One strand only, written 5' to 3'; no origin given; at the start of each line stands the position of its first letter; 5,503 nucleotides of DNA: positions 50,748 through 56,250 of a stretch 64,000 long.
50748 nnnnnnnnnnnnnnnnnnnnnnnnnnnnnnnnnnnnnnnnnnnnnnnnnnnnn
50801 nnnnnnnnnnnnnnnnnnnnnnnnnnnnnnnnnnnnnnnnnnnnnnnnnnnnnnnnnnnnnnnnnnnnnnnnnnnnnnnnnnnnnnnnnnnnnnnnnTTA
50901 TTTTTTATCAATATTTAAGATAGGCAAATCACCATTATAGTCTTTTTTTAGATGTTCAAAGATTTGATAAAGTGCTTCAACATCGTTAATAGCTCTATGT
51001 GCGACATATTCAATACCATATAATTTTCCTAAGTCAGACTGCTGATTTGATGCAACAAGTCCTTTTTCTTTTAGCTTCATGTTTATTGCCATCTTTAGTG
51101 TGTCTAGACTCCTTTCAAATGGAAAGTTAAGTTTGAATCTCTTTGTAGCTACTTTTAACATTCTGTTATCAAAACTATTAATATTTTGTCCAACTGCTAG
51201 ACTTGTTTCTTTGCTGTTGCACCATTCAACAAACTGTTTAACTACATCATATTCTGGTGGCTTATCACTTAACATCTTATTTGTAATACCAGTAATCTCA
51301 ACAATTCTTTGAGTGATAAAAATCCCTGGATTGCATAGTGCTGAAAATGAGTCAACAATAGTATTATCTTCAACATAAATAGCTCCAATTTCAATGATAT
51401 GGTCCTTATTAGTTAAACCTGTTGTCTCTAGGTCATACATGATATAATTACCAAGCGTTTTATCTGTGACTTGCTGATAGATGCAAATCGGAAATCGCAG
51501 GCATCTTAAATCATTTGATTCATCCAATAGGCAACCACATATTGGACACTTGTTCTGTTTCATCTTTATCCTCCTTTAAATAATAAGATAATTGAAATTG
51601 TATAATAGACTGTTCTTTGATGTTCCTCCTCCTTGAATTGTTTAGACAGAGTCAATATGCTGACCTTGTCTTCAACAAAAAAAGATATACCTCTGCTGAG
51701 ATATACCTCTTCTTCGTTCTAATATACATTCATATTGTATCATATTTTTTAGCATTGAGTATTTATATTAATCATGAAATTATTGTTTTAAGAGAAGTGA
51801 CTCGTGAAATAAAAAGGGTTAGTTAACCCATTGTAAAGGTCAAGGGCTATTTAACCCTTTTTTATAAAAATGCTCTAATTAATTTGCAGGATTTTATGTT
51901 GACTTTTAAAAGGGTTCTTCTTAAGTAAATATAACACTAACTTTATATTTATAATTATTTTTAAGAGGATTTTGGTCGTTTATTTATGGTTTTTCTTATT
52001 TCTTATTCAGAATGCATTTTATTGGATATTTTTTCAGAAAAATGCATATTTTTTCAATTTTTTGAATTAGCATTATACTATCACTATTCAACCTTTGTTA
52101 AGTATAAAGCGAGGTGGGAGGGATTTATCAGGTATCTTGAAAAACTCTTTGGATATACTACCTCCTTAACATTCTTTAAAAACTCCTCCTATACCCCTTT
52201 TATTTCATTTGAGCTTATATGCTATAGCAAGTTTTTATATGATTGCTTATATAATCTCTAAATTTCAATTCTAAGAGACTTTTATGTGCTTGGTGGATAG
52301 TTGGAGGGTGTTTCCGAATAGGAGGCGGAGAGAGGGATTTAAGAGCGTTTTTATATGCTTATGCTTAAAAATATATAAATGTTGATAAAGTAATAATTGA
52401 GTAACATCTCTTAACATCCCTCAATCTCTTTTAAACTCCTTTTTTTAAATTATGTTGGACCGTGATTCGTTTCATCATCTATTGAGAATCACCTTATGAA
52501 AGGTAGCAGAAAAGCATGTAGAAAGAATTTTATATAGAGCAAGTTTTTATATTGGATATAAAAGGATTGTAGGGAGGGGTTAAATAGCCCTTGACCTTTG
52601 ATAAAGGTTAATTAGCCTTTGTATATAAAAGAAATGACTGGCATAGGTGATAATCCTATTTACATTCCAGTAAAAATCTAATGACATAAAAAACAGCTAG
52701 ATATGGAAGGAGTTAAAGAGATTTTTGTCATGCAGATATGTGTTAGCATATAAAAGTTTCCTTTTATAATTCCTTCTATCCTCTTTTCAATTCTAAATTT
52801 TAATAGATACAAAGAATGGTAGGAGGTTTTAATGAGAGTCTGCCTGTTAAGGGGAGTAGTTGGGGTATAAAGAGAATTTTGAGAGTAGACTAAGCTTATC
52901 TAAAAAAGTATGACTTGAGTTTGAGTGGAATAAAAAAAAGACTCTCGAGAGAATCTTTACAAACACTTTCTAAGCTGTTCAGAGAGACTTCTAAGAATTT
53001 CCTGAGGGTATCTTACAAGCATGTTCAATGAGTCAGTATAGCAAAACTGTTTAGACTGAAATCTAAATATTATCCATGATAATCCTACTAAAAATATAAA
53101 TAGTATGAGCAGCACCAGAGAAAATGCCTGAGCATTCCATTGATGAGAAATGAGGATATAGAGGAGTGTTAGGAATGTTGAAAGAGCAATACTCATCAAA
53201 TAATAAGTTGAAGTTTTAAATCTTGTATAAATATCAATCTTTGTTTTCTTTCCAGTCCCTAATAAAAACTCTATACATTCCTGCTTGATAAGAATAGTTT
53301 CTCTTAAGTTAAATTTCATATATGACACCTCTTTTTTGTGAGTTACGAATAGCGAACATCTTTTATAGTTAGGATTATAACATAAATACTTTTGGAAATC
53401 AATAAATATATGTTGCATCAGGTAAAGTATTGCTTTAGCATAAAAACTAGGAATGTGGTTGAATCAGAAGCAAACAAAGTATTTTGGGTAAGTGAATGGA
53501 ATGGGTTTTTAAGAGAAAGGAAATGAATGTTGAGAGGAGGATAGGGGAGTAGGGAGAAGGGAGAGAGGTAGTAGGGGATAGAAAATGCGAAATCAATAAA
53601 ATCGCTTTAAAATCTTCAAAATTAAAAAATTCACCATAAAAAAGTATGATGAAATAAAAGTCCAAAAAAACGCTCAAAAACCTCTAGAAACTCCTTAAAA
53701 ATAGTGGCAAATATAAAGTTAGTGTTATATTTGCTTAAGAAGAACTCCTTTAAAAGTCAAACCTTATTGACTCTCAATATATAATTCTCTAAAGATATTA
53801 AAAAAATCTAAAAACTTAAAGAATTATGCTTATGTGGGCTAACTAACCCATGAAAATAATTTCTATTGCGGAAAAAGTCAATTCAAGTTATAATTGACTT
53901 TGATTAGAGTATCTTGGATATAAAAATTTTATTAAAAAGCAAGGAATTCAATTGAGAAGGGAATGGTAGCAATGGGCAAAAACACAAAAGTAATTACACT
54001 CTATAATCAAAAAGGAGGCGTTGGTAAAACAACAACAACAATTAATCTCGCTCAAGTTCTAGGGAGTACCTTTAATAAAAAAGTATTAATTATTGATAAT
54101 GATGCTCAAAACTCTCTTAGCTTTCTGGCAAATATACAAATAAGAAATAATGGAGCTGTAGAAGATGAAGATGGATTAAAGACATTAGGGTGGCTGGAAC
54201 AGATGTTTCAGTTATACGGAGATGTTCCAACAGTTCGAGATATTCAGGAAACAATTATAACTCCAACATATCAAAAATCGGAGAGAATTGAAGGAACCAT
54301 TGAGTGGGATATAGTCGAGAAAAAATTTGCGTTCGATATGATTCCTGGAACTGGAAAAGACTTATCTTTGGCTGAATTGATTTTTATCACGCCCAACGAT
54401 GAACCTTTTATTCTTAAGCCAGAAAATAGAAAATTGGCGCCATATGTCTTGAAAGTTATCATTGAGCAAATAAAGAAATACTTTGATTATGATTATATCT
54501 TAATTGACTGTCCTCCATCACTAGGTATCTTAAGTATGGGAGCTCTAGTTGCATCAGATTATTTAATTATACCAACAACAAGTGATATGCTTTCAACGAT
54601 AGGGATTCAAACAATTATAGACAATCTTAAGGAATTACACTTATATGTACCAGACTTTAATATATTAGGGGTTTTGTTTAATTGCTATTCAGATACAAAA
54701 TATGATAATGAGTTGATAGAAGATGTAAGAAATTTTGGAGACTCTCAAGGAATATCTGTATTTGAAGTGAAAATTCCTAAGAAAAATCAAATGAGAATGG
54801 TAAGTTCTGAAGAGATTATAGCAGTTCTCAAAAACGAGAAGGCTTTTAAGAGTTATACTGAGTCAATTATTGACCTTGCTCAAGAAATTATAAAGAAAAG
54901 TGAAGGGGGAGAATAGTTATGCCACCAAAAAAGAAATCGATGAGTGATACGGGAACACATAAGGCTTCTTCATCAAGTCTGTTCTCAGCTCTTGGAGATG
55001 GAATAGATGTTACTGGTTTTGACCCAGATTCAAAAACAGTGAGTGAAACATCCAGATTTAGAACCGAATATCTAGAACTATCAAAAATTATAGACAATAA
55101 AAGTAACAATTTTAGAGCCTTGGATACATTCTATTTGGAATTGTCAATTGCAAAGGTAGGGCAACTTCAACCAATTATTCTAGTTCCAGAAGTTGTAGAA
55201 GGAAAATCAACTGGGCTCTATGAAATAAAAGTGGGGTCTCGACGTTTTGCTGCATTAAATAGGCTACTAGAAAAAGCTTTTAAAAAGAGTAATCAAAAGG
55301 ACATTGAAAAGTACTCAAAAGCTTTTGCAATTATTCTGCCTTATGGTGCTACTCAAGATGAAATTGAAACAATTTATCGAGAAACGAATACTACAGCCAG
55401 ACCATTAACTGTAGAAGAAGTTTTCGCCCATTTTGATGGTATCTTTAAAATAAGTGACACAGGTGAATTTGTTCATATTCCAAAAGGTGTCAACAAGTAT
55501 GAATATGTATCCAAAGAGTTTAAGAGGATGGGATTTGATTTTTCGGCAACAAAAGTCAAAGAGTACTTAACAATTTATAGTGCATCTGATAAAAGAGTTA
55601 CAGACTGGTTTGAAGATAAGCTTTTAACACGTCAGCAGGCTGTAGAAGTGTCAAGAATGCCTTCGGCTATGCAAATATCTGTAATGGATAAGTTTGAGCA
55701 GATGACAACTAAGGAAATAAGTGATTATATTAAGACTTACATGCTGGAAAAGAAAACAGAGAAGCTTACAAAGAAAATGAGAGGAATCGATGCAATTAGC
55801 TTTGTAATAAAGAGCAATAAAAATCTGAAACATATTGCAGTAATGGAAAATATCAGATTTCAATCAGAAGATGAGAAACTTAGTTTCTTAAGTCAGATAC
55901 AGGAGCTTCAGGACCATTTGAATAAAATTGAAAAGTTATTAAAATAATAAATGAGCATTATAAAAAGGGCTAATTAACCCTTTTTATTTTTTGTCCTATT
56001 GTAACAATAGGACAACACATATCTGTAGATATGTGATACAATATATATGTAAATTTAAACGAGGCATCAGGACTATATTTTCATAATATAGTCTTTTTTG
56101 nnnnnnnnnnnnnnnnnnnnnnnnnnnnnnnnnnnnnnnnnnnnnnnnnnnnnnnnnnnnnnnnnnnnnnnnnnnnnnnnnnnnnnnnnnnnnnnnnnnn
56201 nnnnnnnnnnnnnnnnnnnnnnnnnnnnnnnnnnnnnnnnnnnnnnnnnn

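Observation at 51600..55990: Partition and origin region: repeated 14-bp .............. motif, two nested inverted-repeat pairs and a polypurine tract flanking parAB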

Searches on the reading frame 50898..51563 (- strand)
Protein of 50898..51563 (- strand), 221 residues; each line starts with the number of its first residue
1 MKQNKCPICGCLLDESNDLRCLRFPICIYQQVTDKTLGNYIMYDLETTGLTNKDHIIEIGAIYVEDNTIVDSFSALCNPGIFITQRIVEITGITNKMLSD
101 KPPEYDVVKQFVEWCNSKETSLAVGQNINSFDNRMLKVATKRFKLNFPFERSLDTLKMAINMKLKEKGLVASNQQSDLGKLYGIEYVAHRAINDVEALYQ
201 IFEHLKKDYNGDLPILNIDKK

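Call 9: search_protein_families(library=pfam, proteins=[window:50898-51563:-], max_evalue=0.01)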
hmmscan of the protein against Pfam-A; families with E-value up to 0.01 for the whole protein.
window:50898-51563:- (221 aa): 3 families
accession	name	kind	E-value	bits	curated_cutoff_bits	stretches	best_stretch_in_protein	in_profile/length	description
PF00929.31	RNase_T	-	1.9e-28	100.5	24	1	41-202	1-164/164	Exonuclease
PF16473.11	Rv2179c-like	-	1.1e-09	38.6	27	1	39-202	1-173/177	3'-5' exoribonuclease Rv2179c-like domain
PF13482.12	RNase_H_2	-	0.0022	18.4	22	0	43-78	3-38/165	RNase_H superfamily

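Call 10: search_protein_families(library=phrogs, proteins=[window:50898-51563:-], max_evalue=0.001)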
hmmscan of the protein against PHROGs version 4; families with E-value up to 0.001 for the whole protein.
window:50898-51563:- (221 aa): 4 families
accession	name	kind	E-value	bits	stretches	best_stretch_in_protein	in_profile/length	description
phrog_192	-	DNA, RNA and nucleotide metabolism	6.7e-40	138.6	1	36-210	104-275/397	DNA polymerase exonuclease subunit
phrog_14632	-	DNA, RNA and nucleotide metabolism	1.7e-17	64.3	1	37-162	81-202/380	DNA polymerase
phrog_255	-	DNA, RNA and nucleotide metabolism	1.9e-06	28.2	0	95-194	255-347/436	exonuclease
phrog_403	-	DNA, RNA and nucleotide metabolism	0.00012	22.1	1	39-159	66-181/321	DNA polymerase exonuclease subunit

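Call 47: find_homologous_proteins(query=window:50898-51563:-, max_evalue=1e-20)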
Query window:50898-51563:- (221 aa): 51 proteins with E <= 1e-20 among 3779 candidates.
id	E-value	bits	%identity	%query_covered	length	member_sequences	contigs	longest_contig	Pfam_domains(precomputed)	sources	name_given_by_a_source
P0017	8.5e-145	498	100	100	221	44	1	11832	PF00929.32,PF16473.12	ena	-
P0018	1.1e-144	498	100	100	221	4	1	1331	PF00929.32,PF16473.12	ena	-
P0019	1.6e-126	438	90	100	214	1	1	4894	PF00929.32,PF16473.12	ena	-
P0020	1.6e-104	366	74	100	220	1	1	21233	PF00929.32,PF13482.13,PF16473.12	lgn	-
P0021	1.2e-102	360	100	72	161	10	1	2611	PF00929.32,PF16473.12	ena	-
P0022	1.6e-102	360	99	72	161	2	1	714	PF00929.32,PF16473.12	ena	-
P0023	7.7e-81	289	58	99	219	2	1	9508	PF00929.32,PF13482.13,PF16473.12,PF03104.26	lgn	-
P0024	1.5e-80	288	60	99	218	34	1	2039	PF00929.32,PF13482.13,PF16473.12,PF03104.26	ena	-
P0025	1.5e-80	288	60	99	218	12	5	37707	PF00929.32,PF13482.13,PF16473.12,PF03104.26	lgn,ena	-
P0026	1.9e-79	284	59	99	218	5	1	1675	PF00929.32,PF13482.13,PF16473.12,PF03104.26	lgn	-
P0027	3.4e-79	284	58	99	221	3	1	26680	PF00929.32,PF13482.13,PF16473.12,PF03104.26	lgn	-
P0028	8.8e-79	282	59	96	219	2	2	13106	PF00929.32,PF13482.13,PF16473.12,PF03104.26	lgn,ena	-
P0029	7.7e-78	279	56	99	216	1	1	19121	PF00929.32,PF13482.13,PF16473.12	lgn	-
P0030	6.3e-77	276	59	99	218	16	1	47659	PF00929.32,PF13482.13,PF16473.12,PF03104.26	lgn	-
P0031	1.3e-70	256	54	99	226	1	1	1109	PF00929.32,PF13482.13,PF16473.12,PF03104.26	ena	-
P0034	5.6e-67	244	55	96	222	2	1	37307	PF00929.32,PF16473.12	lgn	-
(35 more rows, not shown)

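Call 48: find_encoding_contigs(protein=P0020, flank=10000, max_places=1)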
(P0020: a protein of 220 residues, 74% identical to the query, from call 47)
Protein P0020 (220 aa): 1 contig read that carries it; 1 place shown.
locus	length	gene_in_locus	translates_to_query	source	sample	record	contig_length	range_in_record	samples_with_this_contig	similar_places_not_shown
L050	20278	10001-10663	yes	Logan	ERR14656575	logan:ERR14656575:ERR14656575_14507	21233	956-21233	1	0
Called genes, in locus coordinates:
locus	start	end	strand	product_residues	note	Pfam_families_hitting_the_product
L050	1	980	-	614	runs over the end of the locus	PF01368:DHH, PF02272:DHHA1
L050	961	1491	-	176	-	-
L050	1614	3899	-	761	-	PF14490:HHH_RecD2, PF13086:AAA_11 (faint), PF13604:AAA_30, PF01443:Viral_helicase1 (faint), PF13245:AAA_19, PF18335:SH3_13, PF13538:UvrD_C_2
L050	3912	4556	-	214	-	-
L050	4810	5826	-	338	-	PF02195:ParB_N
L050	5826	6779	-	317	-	PF00142:Fer4_NifH (faint), PF01656:CbiA, PF09140:MipZ (faint), PF10609:ParA (faint), PF13614:AAA_31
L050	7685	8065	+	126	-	-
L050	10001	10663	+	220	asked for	PF00929:RNase_T, PF13482:RNase_H_2 (faint), PF16473:Rv2179c-like (weak)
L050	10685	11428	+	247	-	-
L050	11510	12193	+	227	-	PF04026:SpoVG (faint)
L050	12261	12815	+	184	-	-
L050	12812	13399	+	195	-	-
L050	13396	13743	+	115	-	-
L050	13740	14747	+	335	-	-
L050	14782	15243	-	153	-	-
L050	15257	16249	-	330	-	-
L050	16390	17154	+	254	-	-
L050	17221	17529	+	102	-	-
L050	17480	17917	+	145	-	-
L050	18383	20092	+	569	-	PF06970:RepA_N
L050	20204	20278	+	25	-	?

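Call 49: find_encoding_contigs(protein=P0030, flank=10000, max_places=1)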
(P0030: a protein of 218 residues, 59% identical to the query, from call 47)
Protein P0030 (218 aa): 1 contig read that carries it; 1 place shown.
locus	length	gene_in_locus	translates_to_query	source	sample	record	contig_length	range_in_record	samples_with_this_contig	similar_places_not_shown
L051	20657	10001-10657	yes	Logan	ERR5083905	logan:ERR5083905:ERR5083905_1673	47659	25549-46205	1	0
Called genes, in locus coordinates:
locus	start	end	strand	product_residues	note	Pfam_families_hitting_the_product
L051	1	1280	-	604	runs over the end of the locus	PF01368:DHH, PF02272:DHHA1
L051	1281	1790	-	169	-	PF06941:NT5C (weak)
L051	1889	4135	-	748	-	PF14490:HHH_RecD2, PF13086:AAA_11 (faint), PF13245:AAA_19, PF13476:AAA_23 (weak), PF13604:AAA_30, PF01443:Viral_helicase1 (faint), PF18335:SH3_13, PF13538:UvrD_C_2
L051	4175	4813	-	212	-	-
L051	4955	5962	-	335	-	PF02195:ParB_N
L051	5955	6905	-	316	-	PF00142:Fer4_NifH (faint), PF01656:CbiA, PF09140:MipZ (faint), PF10609:ParA (weak), PF13614:AAA_31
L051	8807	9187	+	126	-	-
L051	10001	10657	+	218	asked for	PF03104:DNA_pol_B_exo1, PF00929:RNase_T, PF13482:RNase_H_2 (faint), PF16473:Rv2179c-like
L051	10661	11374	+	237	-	-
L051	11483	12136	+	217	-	PF04026:SpoVG (faint)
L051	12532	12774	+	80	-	PF02075:RuvC (faint)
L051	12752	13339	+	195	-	-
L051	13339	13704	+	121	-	-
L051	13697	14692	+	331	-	-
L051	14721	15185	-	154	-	-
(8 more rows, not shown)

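Call 50: find_encoding_contigs(protein=P0034, flank=10000, max_places=1)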
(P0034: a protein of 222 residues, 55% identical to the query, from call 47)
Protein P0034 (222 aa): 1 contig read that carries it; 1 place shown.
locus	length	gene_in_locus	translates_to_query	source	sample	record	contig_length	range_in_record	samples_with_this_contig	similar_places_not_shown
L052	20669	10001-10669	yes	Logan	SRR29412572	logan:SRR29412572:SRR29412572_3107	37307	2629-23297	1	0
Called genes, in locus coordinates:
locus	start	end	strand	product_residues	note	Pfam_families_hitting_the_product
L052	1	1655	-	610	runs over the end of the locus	PF01368:DHH, PF02272:DHHA1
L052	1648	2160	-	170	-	-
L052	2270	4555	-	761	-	PF23139:OB_YrrC (faint), PF14490:HHH_RecD2, PF01443:Viral_helicase1 (faint), PF13086:AAA_11, PF13245:AAA_19, PF13604:AAA_30, PF18335:SH3_13, PF13538:UvrD_C_2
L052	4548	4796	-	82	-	-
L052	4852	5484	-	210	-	-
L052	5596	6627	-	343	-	PF02195:ParB_N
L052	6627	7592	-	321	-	PF00142:Fer4_NifH (weak), PF01656:CbiA, PF02374:ArsA_ATPase (weak), PF06564:CBP_BcsQ (weak), PF09140:MipZ (faint), PF10609:ParA, PF13614:AAA_31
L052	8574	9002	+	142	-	-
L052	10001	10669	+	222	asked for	PF00929:RNase_T, PF16473:Rv2179c-like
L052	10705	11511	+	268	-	-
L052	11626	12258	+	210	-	-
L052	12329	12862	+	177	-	PF02075:RuvC (weak)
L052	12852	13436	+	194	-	-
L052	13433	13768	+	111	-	-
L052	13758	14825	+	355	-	-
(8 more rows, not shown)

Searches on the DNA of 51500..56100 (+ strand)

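Call 6: search_dna_similar(query=window:51500-56100:+, collection=phages, mode=distant, max_rows=20)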
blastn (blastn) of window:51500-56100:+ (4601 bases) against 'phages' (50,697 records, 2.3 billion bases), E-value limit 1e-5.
Records with a match: 1; places in all: 1; records where one place covers at least 80% of the query: 0.
Best place of each record, by identity: 80-90% 1.
By first word of the organism name: Bacteriophage 1.
By host as written in the record: - 1.
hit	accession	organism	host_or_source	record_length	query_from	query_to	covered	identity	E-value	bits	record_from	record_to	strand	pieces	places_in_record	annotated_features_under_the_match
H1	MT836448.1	Bacteriophage sp.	human fecal samples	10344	2492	2547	1%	83.9%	5e-6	62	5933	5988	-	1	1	record has no annotation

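Call 7: search_dna_similar(query=window:51500-56100:+, collection=plasmids, mode=distant, max_rows=20)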
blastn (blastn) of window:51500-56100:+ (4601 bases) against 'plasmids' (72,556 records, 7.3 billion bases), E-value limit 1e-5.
Records with a match: 2; places in all: 2; records where one place covers at least 80% of the query: 0.
Best place of each record, by identity: 90-95% 1; 60-80% 1.
By first word of the organism name: Hyphomicrobiales 1; Latilactobacillus 1.
By predicted mobility (MOB-suite, as given by PLSDB): non-mobilizable 1; mobilizable 1.
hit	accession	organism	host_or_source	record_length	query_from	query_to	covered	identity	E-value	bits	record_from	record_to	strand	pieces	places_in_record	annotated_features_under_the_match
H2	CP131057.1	Hyphomicrobiales bacterium UR115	tomato,bacteria,rhizosphere soil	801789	2479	2589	2%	73.9%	5e-6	63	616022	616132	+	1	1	none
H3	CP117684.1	Latilactobacillus curvatus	Pig,Single cell,feces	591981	2506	2549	1%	90.9%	5e-6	63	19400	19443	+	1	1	AAA family ATPase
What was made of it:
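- Tried and rejected: BLAST of the region against phage and plasmid collections gave only trivial hits to the parA P-loop (calls 6, 7).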

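Call 76: search_rna_families(source=window, start=51500, end=54000, threshold=evalue, max_evalue=5)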
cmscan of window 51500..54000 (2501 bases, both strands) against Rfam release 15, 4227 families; matches with E-value up to 5: 3.
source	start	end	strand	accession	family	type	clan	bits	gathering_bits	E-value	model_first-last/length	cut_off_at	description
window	52377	52467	+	RF01457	rli22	Gene; sRNA;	CL00114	20.3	80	3.5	1-111/111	no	Listeria sRNA rli22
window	51753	51816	+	RF01962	RMST_1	Gene; lncRNA;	-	17.9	40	0.43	1-61/61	no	Rhabdomyosarcoma 2 associated transcript conserved region 1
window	52746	52842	-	RF01248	snR8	Gene; snRNA; snoRNA; HACA-box;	CL00039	17.4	45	3.8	1-184/184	no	Small nucleolar RNA snR8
